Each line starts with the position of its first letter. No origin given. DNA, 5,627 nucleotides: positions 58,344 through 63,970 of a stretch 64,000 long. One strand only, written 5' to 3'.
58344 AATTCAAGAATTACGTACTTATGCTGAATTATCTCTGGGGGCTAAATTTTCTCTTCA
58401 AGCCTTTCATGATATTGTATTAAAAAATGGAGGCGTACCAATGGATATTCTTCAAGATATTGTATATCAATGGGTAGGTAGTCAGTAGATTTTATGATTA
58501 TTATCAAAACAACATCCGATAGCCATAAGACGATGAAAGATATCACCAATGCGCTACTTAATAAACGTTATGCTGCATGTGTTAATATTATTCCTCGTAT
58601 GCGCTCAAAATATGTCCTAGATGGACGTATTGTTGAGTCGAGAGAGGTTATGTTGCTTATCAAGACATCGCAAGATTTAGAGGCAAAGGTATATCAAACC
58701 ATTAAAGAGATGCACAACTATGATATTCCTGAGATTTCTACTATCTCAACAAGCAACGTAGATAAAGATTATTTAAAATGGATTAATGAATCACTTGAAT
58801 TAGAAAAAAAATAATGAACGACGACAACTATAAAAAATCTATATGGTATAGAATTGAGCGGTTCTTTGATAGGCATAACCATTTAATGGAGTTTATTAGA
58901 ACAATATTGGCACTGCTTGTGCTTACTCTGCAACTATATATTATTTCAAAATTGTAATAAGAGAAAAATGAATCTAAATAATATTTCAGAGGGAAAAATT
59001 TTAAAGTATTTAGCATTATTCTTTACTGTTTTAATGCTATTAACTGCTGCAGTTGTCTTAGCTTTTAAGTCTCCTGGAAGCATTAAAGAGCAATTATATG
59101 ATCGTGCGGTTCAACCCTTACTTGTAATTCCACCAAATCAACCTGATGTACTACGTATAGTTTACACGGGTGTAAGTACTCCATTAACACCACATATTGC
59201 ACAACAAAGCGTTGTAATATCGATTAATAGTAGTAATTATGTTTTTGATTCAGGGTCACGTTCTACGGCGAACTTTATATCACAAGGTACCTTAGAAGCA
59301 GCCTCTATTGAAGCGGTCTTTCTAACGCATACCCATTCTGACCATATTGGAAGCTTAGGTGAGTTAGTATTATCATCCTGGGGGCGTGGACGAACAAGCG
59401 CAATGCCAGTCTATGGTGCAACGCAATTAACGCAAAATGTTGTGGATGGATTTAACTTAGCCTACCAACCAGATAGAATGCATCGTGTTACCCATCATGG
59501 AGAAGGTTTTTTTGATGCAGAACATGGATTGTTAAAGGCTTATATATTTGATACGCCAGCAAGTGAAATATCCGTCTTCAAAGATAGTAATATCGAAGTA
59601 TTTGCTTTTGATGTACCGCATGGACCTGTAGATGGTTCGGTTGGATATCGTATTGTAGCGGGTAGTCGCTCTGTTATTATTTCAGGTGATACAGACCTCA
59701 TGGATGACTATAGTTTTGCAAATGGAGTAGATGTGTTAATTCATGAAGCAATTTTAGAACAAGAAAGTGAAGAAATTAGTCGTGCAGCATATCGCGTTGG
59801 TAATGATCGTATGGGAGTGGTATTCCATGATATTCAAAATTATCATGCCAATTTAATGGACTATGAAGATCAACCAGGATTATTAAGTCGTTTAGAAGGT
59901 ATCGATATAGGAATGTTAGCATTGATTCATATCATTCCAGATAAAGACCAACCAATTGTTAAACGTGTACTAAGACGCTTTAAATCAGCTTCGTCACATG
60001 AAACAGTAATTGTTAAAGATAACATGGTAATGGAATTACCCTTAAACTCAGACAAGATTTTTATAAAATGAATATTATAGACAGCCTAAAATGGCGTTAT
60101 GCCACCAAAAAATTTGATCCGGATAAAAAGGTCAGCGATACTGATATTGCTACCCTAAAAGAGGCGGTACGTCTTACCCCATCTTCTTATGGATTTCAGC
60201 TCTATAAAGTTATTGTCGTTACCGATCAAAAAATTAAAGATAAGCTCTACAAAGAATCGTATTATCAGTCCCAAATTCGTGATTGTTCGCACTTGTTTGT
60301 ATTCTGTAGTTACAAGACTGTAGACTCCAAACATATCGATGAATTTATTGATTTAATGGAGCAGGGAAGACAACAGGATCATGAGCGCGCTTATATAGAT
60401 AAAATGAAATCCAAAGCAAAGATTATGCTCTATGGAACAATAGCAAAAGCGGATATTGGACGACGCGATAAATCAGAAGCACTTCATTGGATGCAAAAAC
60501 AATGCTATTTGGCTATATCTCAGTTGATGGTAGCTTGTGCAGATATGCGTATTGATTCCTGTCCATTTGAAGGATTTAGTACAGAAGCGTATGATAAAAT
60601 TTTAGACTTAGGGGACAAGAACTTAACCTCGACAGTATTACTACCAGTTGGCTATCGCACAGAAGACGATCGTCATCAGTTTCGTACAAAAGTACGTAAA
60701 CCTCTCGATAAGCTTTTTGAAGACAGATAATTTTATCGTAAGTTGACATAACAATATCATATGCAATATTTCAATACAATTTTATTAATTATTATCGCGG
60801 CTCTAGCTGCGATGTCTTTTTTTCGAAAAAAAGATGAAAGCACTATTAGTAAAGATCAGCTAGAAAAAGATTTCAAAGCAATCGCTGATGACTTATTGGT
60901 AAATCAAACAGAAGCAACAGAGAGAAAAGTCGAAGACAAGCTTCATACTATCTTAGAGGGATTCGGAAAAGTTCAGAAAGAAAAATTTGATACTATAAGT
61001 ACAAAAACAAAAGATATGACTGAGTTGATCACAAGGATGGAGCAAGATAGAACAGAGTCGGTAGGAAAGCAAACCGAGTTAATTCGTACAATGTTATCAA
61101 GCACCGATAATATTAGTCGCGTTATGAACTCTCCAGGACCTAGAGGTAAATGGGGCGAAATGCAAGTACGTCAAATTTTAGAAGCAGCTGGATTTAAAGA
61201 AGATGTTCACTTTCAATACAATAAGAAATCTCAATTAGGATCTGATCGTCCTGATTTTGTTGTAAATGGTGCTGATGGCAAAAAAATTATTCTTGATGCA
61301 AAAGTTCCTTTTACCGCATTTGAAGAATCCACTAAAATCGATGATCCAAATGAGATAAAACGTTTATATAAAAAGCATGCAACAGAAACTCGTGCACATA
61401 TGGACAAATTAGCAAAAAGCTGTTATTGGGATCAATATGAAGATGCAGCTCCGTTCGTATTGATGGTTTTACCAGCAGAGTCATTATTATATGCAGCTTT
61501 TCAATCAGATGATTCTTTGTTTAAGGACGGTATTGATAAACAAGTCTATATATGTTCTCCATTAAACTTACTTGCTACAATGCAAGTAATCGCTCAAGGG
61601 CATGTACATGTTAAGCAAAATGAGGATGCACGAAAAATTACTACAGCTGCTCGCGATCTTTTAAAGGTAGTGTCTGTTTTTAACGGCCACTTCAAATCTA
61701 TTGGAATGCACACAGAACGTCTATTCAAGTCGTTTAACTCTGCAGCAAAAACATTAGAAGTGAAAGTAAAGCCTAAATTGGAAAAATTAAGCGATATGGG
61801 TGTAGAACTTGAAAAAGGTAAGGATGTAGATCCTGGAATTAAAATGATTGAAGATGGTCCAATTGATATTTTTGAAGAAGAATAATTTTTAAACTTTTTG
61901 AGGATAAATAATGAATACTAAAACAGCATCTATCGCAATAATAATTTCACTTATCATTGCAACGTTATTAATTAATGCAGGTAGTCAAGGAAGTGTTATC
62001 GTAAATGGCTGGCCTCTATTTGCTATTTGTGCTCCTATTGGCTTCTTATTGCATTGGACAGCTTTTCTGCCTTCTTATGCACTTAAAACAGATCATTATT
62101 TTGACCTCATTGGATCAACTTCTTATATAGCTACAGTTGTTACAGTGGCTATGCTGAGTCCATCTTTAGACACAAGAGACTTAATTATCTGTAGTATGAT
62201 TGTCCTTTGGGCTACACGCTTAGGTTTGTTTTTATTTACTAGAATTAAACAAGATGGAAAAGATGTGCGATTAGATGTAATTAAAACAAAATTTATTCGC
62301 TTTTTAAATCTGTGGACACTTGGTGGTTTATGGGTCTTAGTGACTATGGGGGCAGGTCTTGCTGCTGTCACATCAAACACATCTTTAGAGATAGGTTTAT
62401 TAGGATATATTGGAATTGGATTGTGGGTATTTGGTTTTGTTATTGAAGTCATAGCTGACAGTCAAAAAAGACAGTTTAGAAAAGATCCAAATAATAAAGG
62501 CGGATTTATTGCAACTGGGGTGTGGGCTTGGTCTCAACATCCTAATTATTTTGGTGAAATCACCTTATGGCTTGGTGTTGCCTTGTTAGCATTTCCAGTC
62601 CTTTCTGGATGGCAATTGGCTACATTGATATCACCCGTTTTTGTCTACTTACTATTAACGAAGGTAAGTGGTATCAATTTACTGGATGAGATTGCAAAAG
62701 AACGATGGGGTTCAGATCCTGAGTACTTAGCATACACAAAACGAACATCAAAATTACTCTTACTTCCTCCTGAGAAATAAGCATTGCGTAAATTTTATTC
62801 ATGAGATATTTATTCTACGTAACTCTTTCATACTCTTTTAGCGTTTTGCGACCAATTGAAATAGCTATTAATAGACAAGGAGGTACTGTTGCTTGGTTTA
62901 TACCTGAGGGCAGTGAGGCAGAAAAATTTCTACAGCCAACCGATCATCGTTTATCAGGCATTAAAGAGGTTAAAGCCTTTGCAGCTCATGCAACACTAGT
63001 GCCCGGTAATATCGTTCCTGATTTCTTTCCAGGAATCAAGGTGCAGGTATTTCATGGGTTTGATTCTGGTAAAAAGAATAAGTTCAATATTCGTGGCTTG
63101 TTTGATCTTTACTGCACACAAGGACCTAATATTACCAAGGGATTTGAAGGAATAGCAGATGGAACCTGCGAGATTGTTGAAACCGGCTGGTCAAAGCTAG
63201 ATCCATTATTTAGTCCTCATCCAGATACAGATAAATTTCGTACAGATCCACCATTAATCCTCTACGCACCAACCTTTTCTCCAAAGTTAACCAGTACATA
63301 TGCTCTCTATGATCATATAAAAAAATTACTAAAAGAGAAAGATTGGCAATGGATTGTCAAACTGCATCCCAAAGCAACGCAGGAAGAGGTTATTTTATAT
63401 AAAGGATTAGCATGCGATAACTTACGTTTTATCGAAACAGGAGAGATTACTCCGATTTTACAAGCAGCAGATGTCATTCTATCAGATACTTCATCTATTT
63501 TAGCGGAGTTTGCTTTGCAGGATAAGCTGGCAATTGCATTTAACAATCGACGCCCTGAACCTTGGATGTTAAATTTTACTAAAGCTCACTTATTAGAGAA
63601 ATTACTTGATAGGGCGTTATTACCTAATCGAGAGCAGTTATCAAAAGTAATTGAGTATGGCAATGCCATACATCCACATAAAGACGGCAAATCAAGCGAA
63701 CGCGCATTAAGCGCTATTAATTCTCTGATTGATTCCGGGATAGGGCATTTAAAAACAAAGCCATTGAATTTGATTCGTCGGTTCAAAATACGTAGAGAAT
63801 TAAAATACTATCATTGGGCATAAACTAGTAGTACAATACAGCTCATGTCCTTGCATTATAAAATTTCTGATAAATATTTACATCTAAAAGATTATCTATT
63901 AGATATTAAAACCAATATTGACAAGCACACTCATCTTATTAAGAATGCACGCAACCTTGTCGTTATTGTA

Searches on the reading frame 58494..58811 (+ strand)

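Call 66: search_protein_families(library=pfam, proteins=[window:58494-58811:+], max_evalue=0.000001)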
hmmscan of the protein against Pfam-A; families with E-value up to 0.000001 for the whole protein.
window:58494-58811:+ (106 aa): 1 family
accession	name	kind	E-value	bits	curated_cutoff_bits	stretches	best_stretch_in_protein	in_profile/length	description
PF03091.20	CutA1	-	9.2e-29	99.6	22.4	1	3-99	2-98/99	CutA1 divalent ion tolerance protein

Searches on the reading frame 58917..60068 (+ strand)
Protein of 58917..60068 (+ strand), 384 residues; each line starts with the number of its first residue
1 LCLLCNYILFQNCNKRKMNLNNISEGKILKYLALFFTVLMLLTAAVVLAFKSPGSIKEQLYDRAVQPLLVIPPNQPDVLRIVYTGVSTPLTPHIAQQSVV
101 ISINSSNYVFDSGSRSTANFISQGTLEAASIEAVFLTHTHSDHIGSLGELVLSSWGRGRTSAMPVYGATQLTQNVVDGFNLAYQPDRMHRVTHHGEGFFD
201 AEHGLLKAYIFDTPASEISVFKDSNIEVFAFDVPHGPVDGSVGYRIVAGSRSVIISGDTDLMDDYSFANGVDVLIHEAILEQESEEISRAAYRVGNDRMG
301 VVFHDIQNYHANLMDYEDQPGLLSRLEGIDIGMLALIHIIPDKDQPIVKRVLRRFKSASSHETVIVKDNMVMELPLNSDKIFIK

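Call 66: search_protein_families(library=pfam, proteins=[window:58917-60068:+], max_evalue=0.000001)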
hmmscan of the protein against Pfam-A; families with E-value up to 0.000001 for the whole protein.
window:58917-60068:+ (384 aa): 2 families
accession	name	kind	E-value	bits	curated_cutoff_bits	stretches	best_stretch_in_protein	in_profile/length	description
PF00753.33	Lactamase_B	-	5.4e-13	49.8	22.7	1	97-261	7-152/196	Metallo-beta-lactamase superfamily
PF12706.13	Lactamase_B_2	-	1.4e-11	44.8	27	1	127-300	27-174/200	Beta-lactamase superfamily domain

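Call 67: search_protein_families(library=ncbifam, proteins=[window:58917-60068:+], max_evalue=0.00001)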
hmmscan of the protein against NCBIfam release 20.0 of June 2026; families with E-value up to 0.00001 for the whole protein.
window:58917-60068:+ (384 aa): 7 families
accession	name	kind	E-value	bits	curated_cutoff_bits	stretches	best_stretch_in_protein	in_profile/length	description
NF041257.1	GntH_guanitoxin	equivalog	4e-23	81.9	333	1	75-294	9-229/374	guanitoxin biosynthesis MBL fold metallo-hydrolase GntH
NF000806.0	PRK00055.2-4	equivalog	2.9e-15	56.2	363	1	84-287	7-206/280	ribonuclease Z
TIGR02651.1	RNase_Z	equivalog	8e-15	54.7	292.95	1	84-248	7-149/302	ribonuclease Z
NF000801.0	PRK00055.1-3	equivalog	5.3e-14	52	252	1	84-236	9-144/307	ribonuclease Z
NF000800.0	PRK00055.1-1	equivalog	2.4e-10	39.9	398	0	104-175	31-101/305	ribonuclease Z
TIGR02649.1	true_RNase_BN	exception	2.1e-07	30.3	563.7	0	105-173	31-98/304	ribonuclease BN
NF038231.1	MBL_Geo_Pelo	equivalog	1.7e-06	27.9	360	1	97-185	35-118/250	GPMC system MBL fold metallohydrolase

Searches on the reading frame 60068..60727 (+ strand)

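Call 66: search_protein_families(library=pfam, proteins=[window:60068-60727:+], max_evalue=0.000001)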
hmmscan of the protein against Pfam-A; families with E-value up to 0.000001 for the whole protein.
window:60068-60727:+ (220 aa): 1 family
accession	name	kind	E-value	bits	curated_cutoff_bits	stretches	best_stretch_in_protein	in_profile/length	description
PF00881.29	Nitroreductase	-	2.4e-23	83.6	23.5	1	7-196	1-167/167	Nitroreductase family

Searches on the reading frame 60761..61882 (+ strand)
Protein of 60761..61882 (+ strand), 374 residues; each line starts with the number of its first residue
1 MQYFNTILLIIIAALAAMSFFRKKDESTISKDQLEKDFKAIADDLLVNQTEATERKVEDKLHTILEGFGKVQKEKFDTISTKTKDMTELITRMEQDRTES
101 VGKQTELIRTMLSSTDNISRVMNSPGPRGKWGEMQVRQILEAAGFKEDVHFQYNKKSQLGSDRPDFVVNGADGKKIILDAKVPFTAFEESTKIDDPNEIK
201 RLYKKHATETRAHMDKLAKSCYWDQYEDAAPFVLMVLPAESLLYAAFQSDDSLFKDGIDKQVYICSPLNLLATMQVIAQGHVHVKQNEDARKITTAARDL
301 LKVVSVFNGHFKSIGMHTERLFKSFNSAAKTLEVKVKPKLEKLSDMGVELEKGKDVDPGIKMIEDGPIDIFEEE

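Call 66: search_protein_families(library=pfam, proteins=[window:60761-61882:+], max_evalue=0.000001)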
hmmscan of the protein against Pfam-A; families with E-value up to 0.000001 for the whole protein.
window:60761-61882:+ (374 aa): 1 family
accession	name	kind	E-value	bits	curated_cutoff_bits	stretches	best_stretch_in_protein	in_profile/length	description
PF02646.22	RmuC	-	3.8e-59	200.6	26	1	72-350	10-288/291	RmuC family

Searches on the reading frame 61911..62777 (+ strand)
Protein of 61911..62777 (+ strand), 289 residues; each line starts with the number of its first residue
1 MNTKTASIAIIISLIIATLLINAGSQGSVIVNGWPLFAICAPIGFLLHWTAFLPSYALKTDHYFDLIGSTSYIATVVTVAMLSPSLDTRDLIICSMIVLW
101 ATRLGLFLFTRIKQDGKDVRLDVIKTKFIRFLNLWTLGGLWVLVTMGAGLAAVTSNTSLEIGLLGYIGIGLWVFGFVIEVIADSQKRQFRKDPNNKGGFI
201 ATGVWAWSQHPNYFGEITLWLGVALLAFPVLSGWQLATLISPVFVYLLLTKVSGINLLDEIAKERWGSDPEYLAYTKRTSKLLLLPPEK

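Call 66: search_protein_families(library=pfam, proteins=[window:61911-62777:+], max_evalue=0.000001)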
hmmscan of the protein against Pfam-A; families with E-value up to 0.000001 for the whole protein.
window:61911-62777:+ (289 aa): 2 families
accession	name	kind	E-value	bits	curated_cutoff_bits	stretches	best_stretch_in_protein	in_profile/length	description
PF06966.17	DUF1295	-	8e-56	189.6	20.4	1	52-279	2-235/235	Protein of unknown function (DUF1295)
PF02544.21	Steroid_dh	-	1.2e-08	35.6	22.6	1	166-228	43-105/150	3-oxo-5-alpha-steroid 4-dehydrogenase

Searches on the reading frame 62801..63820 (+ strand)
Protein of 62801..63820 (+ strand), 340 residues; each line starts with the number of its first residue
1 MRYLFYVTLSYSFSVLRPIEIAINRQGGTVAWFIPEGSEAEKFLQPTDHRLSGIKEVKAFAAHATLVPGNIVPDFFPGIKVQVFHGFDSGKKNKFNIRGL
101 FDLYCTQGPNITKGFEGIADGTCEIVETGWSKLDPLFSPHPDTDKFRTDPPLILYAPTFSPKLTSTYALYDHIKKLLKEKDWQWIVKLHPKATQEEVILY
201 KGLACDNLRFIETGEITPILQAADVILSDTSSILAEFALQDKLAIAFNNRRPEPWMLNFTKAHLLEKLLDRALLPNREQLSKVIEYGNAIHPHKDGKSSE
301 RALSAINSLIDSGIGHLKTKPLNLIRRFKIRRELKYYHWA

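Call 66: search_protein_families(library=pfam, proteins=[window:62801-63820:+], max_evalue=0.000001)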
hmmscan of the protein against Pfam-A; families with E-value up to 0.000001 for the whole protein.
window:62801-63820:+ (340 aa): 1 family
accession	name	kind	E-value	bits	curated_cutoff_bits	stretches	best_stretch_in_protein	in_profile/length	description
PF04464.20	Glyphos_transf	-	4e-07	29.8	22.1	0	124-246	159-291/367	CDP-Glycerol:Poly(glycerophosphate) glycerophosphotransferase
